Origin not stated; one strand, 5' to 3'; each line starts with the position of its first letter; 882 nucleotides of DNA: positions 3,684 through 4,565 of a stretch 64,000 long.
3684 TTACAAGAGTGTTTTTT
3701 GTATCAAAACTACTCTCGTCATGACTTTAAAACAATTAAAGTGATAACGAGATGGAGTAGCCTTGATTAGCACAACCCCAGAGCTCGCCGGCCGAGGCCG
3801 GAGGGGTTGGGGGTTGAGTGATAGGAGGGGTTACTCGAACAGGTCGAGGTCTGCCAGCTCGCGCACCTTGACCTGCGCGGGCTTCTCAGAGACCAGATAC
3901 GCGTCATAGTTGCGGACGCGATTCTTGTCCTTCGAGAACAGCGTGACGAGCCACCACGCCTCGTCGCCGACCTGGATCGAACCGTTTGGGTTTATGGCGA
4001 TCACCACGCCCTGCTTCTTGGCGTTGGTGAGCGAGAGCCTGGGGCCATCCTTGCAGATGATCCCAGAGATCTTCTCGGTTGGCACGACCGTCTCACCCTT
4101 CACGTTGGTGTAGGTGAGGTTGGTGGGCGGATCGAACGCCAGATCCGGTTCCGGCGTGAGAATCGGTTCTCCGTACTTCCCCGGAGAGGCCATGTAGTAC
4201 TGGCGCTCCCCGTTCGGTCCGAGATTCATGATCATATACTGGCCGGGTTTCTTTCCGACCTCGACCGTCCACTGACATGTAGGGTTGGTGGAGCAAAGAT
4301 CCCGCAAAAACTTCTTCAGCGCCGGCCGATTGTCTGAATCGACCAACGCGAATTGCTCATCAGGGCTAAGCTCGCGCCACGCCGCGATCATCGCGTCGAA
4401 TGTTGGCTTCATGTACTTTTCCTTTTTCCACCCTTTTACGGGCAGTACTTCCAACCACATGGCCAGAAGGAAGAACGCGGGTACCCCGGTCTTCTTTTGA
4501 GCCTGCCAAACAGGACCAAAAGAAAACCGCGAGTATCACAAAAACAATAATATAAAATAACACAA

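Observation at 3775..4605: Island A: 194-aa orphan protein at ~58% GC with an AT-type promoter, a G8 tract and a GC hairpin terminator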

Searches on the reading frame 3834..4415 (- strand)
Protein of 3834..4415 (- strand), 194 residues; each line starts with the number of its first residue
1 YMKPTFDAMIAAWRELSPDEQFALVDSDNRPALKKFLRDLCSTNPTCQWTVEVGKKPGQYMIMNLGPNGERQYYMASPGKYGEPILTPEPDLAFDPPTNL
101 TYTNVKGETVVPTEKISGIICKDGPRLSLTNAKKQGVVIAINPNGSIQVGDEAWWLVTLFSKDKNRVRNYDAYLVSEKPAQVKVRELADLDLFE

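Call 5: search_protein_families(library=pfam, proteins=[window:3834-4415:-], max_evalue=1)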
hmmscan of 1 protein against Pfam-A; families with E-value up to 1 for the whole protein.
window:3834-4415:- (194 aa): 0 families

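Call 8: find_homologous_proteins(query=window:3834-4415:-, max_evalue=0.01)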
Query window:3834-4415:- (194 aa): 37 proteins with E <= 0.01 among 152 candidates.
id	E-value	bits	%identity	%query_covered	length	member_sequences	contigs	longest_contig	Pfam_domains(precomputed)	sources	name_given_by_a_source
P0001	6.5e-128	442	100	99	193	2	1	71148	-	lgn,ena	-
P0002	1.7e-83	297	69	99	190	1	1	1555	-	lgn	-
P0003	2.5e-83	296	70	99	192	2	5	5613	-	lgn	-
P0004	1.3e-82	294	69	99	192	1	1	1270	-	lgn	-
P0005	8.1e-69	249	75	75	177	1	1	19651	-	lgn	-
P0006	1.7e-65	238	70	75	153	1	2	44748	-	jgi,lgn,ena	-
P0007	3.5e-65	237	73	75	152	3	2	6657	-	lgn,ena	-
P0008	6.0e-64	233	67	76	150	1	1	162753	-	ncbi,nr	ncbi:MAG: hypothetical protein HYT15_02540 [Candidatus Magasanikbacteria bacterium]|nr:hypothetical 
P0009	8.5e-63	230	70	75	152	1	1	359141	-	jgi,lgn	jgi:hypothetical protein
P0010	6.0e-62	227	76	68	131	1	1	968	-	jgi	jgi:hypothetical protein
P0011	9.6e-62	226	66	75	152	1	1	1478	-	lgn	-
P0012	3.9e-59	218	65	76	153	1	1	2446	-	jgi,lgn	jgi:hypothetical protein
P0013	1.8e-58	215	67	75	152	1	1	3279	-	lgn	-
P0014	2.2e-58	215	64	76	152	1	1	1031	-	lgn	-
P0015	3.8e-57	211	65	75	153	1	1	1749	-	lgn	-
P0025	1.2e-44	170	56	76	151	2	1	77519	-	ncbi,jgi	ncbi:MAG: hypothetical protein WCV88_04280 [Patescibacteria group bacterium]|jgi:hypothetical protei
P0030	4.6e-42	162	49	85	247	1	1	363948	-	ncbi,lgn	-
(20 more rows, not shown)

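Call 9: search_protein_families(library=phrogs, proteins=[window:3834-4415:-], max_evalue=1)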
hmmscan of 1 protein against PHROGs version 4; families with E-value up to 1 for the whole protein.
window:3834-4415:- (194 aa): 0 families

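Call 10: search_protein_families(library=ncbifam, proteins=[window:3834-4415:-], max_evalue=1)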
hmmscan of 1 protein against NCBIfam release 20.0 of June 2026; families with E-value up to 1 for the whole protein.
window:3834-4415:- (194 aa): 0 families

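Call 11: search_protein_families(library=padloc, proteins=[window:3834-4415:-], max_evalue=1)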
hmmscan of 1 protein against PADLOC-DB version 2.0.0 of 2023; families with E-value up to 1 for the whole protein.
window:3834-4415:- (194 aa): 0 families

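Call 13: find_encoding_contigs(protein=P0008, flank=6000, max_places=2)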
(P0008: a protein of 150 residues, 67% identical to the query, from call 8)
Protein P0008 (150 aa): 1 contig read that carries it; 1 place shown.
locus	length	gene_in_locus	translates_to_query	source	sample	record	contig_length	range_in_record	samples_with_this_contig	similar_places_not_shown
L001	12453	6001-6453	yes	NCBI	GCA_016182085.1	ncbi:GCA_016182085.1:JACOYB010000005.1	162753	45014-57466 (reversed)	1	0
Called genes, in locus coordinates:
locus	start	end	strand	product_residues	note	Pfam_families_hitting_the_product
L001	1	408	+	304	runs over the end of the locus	PF01073:3Beta_HSD, PF01370:Epimerase, PF02719:Polysacc_synt_2, PF04321:RmlD_sub_bind (weak), PF07993:NAD_binding_4 (faint), PF13460:NAD_binding_10, PF16363:GDP_Man_Dehyd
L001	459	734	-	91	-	PF01016:Ribosomal_L27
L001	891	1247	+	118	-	-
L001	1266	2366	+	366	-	PF01098:FTSW_RODA_SPOVE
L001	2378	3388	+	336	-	PF01073:3Beta_HSD, PF01370:Epimerase, PF02719:Polysacc_synt_2, PF04321:RmlD_sub_bind, PF07993:NAD_binding_4 (weak), PF13460:NAD_binding_10 (weak), PF16363:GDP_Man_Dehyd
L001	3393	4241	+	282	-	PF01370:Epimerase, PF04321:RmlD_sub_bind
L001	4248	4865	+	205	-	PF01966:HD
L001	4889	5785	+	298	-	PF13424:TPR_12 (faint)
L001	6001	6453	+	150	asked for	-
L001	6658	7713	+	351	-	PF01380:SIS (weak), PF10432:bact-PGI_C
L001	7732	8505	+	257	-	PF00535:Glycos_transf_2, PF13641:Glyco_tranf_2_3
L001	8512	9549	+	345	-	PF00535:Glycos_transf_2, PF10111:Glyco_tranf_2_2 (weak)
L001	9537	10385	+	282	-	PF00535:Glycos_transf_2, PF13641:Glyco_tranf_2_3, PF13632:Glyco_trans_2_3 (weak)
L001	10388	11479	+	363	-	PF00535:Glycos_transf_2, PF13641:Glyco_tranf_2_3, PF13632:Glyco_trans_2_3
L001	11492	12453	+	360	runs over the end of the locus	PF00483:NTP_transferase, PF12804:NTP_transf_3, PF24894:Hexapep_GlmU (faint), PF25087:GMPPB_C, PF25084:LbH_EIF2B (weak)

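Call 14: find_encoding_contigs(protein=P0009, flank=6000, max_places=2)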
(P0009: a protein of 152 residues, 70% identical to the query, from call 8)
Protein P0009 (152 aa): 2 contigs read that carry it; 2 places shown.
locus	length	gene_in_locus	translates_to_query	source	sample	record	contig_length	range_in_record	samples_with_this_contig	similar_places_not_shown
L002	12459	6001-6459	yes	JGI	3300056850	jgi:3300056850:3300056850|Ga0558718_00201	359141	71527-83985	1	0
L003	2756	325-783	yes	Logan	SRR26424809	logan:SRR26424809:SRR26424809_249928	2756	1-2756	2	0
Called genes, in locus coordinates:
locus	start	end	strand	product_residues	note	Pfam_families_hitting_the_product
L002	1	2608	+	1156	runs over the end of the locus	PF00932:LTD, PF18911:PKD_4, PF00932:LTD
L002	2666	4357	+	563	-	PF00999:Na_H_Exchanger, PF02254:TrkA_N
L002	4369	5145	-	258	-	PF20257:SAM_HAT_C (weak)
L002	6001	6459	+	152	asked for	-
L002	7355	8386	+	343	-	PF01409:tRNA-synt_2d (faint), PF00152:tRNA-synt_2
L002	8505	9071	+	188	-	PF08207:EFP_N, PF01132:EFP, PF09285:Elong-fact-P_C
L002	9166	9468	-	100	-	PF06961:DUF1294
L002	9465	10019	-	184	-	PF03703:bPH_2 (weak)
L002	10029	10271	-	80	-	-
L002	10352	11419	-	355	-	PF01078:Mg_chelatase (faint), PF05496:RuvB_N, PF13191:AAA_16 (faint), PF00004:AAA, PF07728:AAA_5, PF17864:AAA_lid_4, PF05491:WHD_RuvB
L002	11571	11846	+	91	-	-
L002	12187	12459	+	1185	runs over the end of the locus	PF08471:Ribonuc_red_2_N, PF02867:Ribonuc_red_lgC, PF12637:TSCPD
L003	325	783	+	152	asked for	-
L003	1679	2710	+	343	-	PF01409:tRNA-synt_2d (faint), PF00152:tRNA-synt_2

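Call 15: find_encoding_contigs(protein=P0030, flank=6000, max_places=1)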
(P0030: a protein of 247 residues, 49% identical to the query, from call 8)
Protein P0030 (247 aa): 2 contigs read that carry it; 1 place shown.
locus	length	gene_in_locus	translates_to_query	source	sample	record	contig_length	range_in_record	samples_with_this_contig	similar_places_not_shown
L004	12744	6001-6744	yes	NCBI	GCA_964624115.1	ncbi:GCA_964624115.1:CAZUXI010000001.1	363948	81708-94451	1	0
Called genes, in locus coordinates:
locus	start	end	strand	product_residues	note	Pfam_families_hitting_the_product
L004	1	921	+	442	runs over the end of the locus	PF00395:SLH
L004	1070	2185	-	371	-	-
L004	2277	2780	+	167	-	-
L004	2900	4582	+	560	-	-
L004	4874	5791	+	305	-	PF01565:FAD_binding_4, PF02873:MurB_C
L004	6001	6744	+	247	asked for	-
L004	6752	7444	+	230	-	-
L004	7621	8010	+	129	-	PF18895:T4SS_pilin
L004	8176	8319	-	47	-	-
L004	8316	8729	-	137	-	PF01850:PIN (weak)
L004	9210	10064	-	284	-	-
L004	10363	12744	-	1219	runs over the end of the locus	-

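Call 16: find_encoding_contigs(protein=P0025, flank=6000, max_places=1)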
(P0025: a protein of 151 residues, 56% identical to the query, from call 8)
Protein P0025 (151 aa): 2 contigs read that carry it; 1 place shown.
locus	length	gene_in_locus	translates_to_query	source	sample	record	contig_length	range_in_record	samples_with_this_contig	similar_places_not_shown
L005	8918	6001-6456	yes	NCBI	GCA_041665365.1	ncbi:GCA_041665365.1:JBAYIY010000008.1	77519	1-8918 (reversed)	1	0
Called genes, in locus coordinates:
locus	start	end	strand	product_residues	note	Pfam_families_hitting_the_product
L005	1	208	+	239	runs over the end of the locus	PF22935:RM44_endonuclase (weak), PF14622:Ribonucleas_3_3, PF00636:Ribonuclease_3, PF00035:dsrm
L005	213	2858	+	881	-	PF02463:SMC_N, PF13304:AAA_21 (faint), PF13476:AAA_23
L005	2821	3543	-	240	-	PF06790:UPF0259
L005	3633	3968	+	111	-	PF00886:Ribosomal_S16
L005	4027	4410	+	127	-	PF13083:KH_KhpA-B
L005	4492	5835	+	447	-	PF13181:TPR_8 (faint), PF13424:TPR_12 (weak)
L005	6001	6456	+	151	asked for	-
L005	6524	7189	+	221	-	PF01746:tRNA_m1G_MT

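Call 17: find_encoding_contigs(protein=P0006, flank=6000, max_places=2)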
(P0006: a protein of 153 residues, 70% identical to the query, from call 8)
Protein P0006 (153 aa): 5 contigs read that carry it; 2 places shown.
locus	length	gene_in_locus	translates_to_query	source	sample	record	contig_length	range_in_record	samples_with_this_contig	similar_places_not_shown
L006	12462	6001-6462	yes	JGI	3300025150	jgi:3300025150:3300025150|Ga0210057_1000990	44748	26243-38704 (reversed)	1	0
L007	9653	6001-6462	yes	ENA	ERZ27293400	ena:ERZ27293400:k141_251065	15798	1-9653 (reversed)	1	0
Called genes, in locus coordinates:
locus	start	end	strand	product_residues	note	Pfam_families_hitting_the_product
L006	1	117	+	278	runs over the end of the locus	PF13529:Peptidase_C39_2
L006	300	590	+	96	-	PF01541:GIY-YIG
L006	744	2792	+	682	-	PF00580:UvrD-helicase, PF13245:AAA_19, PF13604:AAA_30 (faint), PF01443:Viral_helicase1 (faint), PF13087:AAA_12 (faint), PF13361:UvrD_C, PF13538:UvrD_C_2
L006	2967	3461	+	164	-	PF00334:NDK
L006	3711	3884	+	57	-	-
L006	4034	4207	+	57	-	-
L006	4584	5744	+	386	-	PF00155:Aminotran_1_2, PF00266:Aminotran_5 (weak), PF01041:DegT_DnrJ_EryC1 (weak), PF01053:Cys_Met_Meta_PP (weak)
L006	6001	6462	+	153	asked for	-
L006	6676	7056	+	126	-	PF01475:FUR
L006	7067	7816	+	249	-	PF02535:Zip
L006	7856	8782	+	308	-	PF17773:UPF0176_N, PF00581:Rhodanese, PF12368:Rhodanese_C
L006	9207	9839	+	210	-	PF02163:Peptidase_M50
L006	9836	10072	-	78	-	-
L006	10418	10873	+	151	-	PF00164:Ribosom_S12_S23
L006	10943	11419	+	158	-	PF00177:Ribosomal_S7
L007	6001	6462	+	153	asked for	-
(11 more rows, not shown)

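Call 18: find_encoding_contigs(protein=P0003, flank=6000, max_places=5)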
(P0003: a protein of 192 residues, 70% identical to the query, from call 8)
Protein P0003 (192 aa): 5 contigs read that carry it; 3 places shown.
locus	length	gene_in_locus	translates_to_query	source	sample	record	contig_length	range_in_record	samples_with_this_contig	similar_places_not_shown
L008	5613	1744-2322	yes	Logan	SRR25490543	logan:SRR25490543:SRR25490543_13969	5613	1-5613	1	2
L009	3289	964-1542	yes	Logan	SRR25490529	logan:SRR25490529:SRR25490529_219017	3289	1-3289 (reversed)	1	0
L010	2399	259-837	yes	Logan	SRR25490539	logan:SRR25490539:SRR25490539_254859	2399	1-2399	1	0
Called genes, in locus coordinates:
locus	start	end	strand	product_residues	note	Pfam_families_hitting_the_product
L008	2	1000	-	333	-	?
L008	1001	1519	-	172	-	-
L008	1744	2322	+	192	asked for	-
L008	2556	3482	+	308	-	PF01544:CorA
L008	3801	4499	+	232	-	PF00526:Dicty_CTDC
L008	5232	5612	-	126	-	?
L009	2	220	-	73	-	?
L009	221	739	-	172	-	-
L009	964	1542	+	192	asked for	-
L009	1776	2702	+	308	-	PF01544:CorA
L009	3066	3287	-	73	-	?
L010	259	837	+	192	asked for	-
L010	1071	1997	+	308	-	PF01544:CorA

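Call 27: predict_structure(alignment_id=A1)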
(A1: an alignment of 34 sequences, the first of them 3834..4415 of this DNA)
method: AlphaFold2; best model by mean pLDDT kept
length: 194 residues; sequences in the alignment: 34
mean_pLDDT: 88.9   pTM: 0.74
mean pLDDT of the five models: 88.9, 88.3, 87.6, 87.6, 86.7
residues with pLDDT >= 90: 129; 70-90: 37; 50-70: 28; < 50: 0
segments of 3 or more residues with pLDDT < 50: none
pLDDT, mean of each block of 10 residues (from residue 1): 69 79 68 67 65 90 91 95 96 98 98 98 97 97 98 98 96 98 95 79
secondary structure, 60 per line:
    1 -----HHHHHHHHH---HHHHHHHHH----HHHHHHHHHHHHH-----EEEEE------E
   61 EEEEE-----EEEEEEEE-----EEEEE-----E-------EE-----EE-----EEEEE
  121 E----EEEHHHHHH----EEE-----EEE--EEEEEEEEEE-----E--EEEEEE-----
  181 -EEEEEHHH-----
elements in order: H6-14 H18-26 H31-43 E49-53 E60-65 E71-78 E84-88 E116-121 E126-128 H129-134 E139-141 E147-149 E152-161 E170-175 E182-186

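Call 28: find_related_loci(query=A1, collection=genome_contigs, flank=5000)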
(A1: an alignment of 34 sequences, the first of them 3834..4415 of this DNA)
Query A1 (194 aa) in genome_contigs; peptide patterns used: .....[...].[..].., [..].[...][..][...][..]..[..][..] (x = any residue, [..] = any of these).
285 stretches matched a pattern; 21 encode a relative of the query (tblastn E <= 1e-3); 21 distinct loci.
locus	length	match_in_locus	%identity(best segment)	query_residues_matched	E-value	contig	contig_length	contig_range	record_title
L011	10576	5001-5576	70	2-193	5e-89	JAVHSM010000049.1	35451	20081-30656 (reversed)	MAG: Candidatus Magasanikbacteria bacterium isolate WB02no7_39_12 NODE_430_length_35451_cov_7.417081, whole genome shotg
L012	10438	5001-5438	77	48-193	1e-76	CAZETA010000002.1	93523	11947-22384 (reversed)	MAG TPA_asm: uncultured Gammaproteobacteria bacterium isolate SRP298887_co1_128 genome assembly, contig: NODE_95_length_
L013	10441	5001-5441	67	48-194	5e-70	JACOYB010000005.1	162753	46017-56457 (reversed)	MAG: Candidatus Magasanikbacteria bacterium isolate NC_groundwater_168_Ag_S-0.1um_42_11 S4_GD2017_2_S1_scaffold_52, whol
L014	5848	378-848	59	41-193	7e-60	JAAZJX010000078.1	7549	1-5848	MAG: Candidatus Magasanikiibacteriota bacterium isolate AS22ysBPME_155 169283_AS22, whole genome shotgun sequence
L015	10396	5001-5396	58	59-190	4e-50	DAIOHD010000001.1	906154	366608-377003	MAG TPA_asm: Candidatus Magasanikbacteria bacterium isolate CTOTU29494 NODE_1_length_906154_cov_15.402158, whole genome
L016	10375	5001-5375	58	69-193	8e-49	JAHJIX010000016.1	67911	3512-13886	MAG: Patescibacteria group bacterium isolate Modern_marine_rock_biofilm.mb.118 Modern_marine_roc.mb.118_k141_507760, who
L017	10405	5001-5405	59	59-193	1e-48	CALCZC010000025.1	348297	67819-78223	MAG TPA_asm: uncultured bacterium isolate SRR3330206_bin.71_CONCOCT_v1.1_MAG genome assembly, contig: ERZ724085.21, whol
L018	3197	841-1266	53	48-190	2e-47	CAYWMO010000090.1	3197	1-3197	MAG TPA_asm: uncultured Gammaproteobacteria bacterium isolate SRP220891_co4_455 genome assembly, contig: NODE_57602_leng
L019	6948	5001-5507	47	37-193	8e-46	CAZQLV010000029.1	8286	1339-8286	MAG TPA_asm: uncultured Gammaproteobacteria bacterium isolate SRP193066_co2_436 genome assembly, contig: NODE_4447_lengt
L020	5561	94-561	46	43-190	2e-40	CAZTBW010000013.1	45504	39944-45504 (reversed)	MAG TPA_asm: uncultured Bdellovibrionales bacterium isolate SRP344714_co1_304 genome assembly, contig: NODE_1695_length_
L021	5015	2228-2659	46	48-194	4e-37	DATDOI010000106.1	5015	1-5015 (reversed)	MAG TPA_asm: Candidatus Gracilibacteria bacterium isolate SMAG_U7890 k141_3428909, whole genome shotgun sequence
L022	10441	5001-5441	45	48-190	2e-36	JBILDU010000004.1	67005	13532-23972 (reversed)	MAG: Bdellovibrionota bacterium isolate ME2016-07-22_3300044628_group7_bin146 Rohwer_bin1162_scaffold_38_c1, whole genom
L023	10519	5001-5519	41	21-192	9e-35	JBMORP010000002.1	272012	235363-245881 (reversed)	MAG: Patescibacteria group bacterium isolate Betzabe_MAG183 MAG183_2, whole genome shotgun sequence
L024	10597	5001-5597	38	13-194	2e-34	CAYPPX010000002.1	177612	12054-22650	MAG TPA_asm: uncultured Pseudomonadales bacterium isolate SRP093185_co1_36 genome assembly, contig: NODE_10_length_17761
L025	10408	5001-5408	43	60-192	4e-31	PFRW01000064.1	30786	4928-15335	MAG: Candidatus Peregrinibacteria bacterium CG_4_9_14_0_2_um_filter_41_14 CG_4_9_14_0.2_um_filter_scaffold_465_c, whole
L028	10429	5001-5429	40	54-190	2e-28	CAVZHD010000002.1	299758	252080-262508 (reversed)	MAG: uncultured bacterium isolate MFD04716.bin.1.11 genome assembly, contig: contig_84540, whole genome shotgun sequence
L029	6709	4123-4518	44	66-190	1e-26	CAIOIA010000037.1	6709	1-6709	uncultured Candidatus Peregrinibacteria bacterium isolate KTt_bin-1911 genome assembly, contig: bin-1911:037/140, whole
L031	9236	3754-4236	39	48-192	1e-22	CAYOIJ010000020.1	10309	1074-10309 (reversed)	MAG TPA_asm: uncultured Pseudomonadales bacterium isolate binchicken_co45_383 genome assembly, contig: NODE_12056_length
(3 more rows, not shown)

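Call 31: fold_search(model_id=the predicted structure, library=pdb)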
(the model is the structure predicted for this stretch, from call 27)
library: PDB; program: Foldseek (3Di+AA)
matches with E <= 10: 407; with E <= 0.001: 0
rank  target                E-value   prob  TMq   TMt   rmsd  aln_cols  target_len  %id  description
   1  2xf3_B                1.0e-01  0.13  0.14  0.08  16.9       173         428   16  Structural and mechanistic studies on a cephalosporin esterase from the clavulanic acid biosynthesis pathway (released 2011-06-29)
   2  2xh9_B                1.6e-01  0.10  0.14  0.08  17.0       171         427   16  Structural and mechanistic studies on a cephalosporin esterase from the clavulanic acid biosynthesis pathway (released 2011-06-29)
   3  8zr8_A                1.8e-01  0.09  0.16  0.17  14.4       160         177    8  The Crystal Structure of Nudix Hydrolase from Bacillus methanolicus C1 (released 2025-06-04)
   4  2xf3_A                1.9e-01  0.11  0.15  0.08  16.4       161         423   18  Structural and mechanistic studies on a cephalosporin esterase from the clavulanic acid biosynthesis pathway (released 2011-06-29)
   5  1vkd_E                2.3e-01  0.14  0.13  0.09  13.3        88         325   14  Crystal structure of a predicted glycosidase (tm1225) from thermotoga maritima msb8 at 2.10 A resolution (released 2004-05-25)
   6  1vkd_A                2.3e-01  0.14  0.13  0.09  13.3        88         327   14  Crystal structure of a predicted glycosidase (tm1225) from thermotoga maritima msb8 at 2.10 A resolution (released 2004-05-25)
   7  9jax_C                3.2e-01  0.09  0.17  0.19  14.4       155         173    8  Crystal structure of NUDIX hydrolase from Bacillus methanolicus (released 2025-09-03)
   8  8wv3_G                3.6e-01  0.08  0.16  0.18  14.2       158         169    8  NUDIX hydrolase from Bacillus methanolicus (released 2024-10-30)
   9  2xgn_B                3.6e-01  0.08  0.14  0.08  17.1       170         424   15  Structural and mechanistic studies on a cephalosporin esterase from the clavulanic acid biosynthesis pathway (released 2011-06-29)
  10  1vkd_B                3.8e-01  0.12  0.13  0.09  13.3        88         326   14  Crystal structure of a predicted glycosidase (tm1225) from thermotoga maritima msb8 at 2.10 A resolution (released 2004-05-25)
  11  2xft_A                3.8e-01  0.08  0.14  0.08  16.9       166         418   15  Structural and mechanistic studies on a cephalosporin esterase from the clavulanic acid biosynthesis pathway (released 2011-06-29)
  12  2xep_B                4.6e-01  0.06  0.15  0.08  17.1       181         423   15  Structural and mechanistic studies on a cephalosporin esterase from the clavulanic acid biosynthesis pathway (released 2011-06-29)
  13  6zy2_K                5.2e-01  0.10  0.20  0.25   7.4       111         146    9  Cryo-EM structure of apo MlaFEDB (released 2020-11-25)
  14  9jax_B                5.2e-01  0.06  0.17  0.18  13.6       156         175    6  Crystal structure of NUDIX hydrolase from Bacillus methanolicus (released 2025-09-03)
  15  6q6h_A                5.5e-01  0.10  0.22  0.04  14.4       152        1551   11  Cryo-EM structure of the APC/C-Cdc20-Cdk2-cyclinA2-Cks2 complex, the D2 box class (released 2019-09-11)
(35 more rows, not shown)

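Call 35: fold_search(model_id=the predicted structure, library=viral)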
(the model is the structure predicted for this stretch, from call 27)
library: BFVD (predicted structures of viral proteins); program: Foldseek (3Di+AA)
matches with E <= 10: 649; with E <= 0.001: 0
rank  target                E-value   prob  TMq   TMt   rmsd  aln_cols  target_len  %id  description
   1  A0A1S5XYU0            3.6e-02  0.41  0.22  0.27  13.7       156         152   13  (no name in the UniProt tables at hand)
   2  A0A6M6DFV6            4.6e-02  0.75  0.20  0.22  10.2        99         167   15  (no name in the UniProt tables at hand)
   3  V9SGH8                5.9e-02  0.30  0.20  0.18  14.4       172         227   11  F-box containing protein [Tunisvirus fontaine2]
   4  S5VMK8                8.0e-02  0.11  0.17  0.19  12.6       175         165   12  Uncharacterized protein [Pseudomonas phage PaBG]
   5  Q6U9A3                9.1e-02  0.44  0.16  0.31  14.7        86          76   14  Uncharacterized protein [Aeromonas phage 44RR2.8t]
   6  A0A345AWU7            1.2e-01  0.38  0.16  0.24  19.1        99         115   13  (no name in the UniProt tables at hand)
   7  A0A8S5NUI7            1.2e-01  0.06  0.09  0.11  19.7       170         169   11  Uncharacterized protein [CrAss-like virus sp. ctWDt29]
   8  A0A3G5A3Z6            1.4e-01  0.09  0.13  0.07  17.2       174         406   14  DNA topoisomerase IA (Fragment) [Harvfovirus sp.]
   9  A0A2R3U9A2            1.7e-01  0.11  0.17  0.07  15.2       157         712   13  Tail fibers protein [Salmonella phage vB_SenS_PHB07]
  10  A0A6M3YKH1            2.3e-01  0.20  0.14  0.21  16.1        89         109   15  Uncharacterized protein [Cronobacter phage JC01]
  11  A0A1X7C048            2.3e-01  0.15  0.21  0.11  13.7       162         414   14  (no name in the UniProt tables at hand)
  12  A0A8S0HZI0            2.5e-01  0.18  0.17  0.21  15.4       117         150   13  (no name in the UniProt tables at hand)
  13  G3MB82                2.5e-01  0.16  0.12  0.19  15.0        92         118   18  Gp12 [Bacillus phage G]
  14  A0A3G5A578            2.5e-01  0.12  0.16  0.06  20.4       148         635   10  Oxidoreductase [Harvfovirus sp.]
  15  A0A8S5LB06            2.5e-01  0.06  0.11  0.04  17.0       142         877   17  Uncharacterized protein [Podoviridae sp. ctBev14]
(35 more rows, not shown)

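Call 37: search_protein_families(library=pfam, proteins=[L023:4257-5534:+, L024:4296-5597:+, L021:1832-2668:+, L031:3541-4236:+, P0030, L028:4923-5447:+, L029:3985-4539:+], max_evalue=0.1)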
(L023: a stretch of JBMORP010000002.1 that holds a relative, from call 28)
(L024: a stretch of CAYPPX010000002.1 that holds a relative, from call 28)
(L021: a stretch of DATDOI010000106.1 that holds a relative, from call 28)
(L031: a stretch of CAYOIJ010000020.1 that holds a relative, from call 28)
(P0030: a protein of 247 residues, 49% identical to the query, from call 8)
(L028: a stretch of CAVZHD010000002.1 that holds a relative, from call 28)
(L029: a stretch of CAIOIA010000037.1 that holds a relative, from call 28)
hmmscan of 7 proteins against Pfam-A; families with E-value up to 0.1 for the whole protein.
L023:4257-5534:+ (426 aa): 1 family
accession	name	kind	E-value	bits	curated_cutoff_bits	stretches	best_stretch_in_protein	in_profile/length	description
PF07283.16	TrbH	-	0.038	14.7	22.5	0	273-327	44-99/134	Conjugal transfer protein TrbH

L024:4296-5597:+ (434 aa): 0 families

L021:1832-2668:+ (279 aa): 1 family
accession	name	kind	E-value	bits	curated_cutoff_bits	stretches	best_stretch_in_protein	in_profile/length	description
PF02535.28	Zip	-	0.048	13.3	35.1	1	41-121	75-166/323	ZIP Zinc transporter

L031:3541-4236:+ (232 aa): 0 families

P0030 (247 aa): 0 families

L028:4923-5447:+ (175 aa): 0 families

L029:3985-4539:+ (185 aa): 0 families
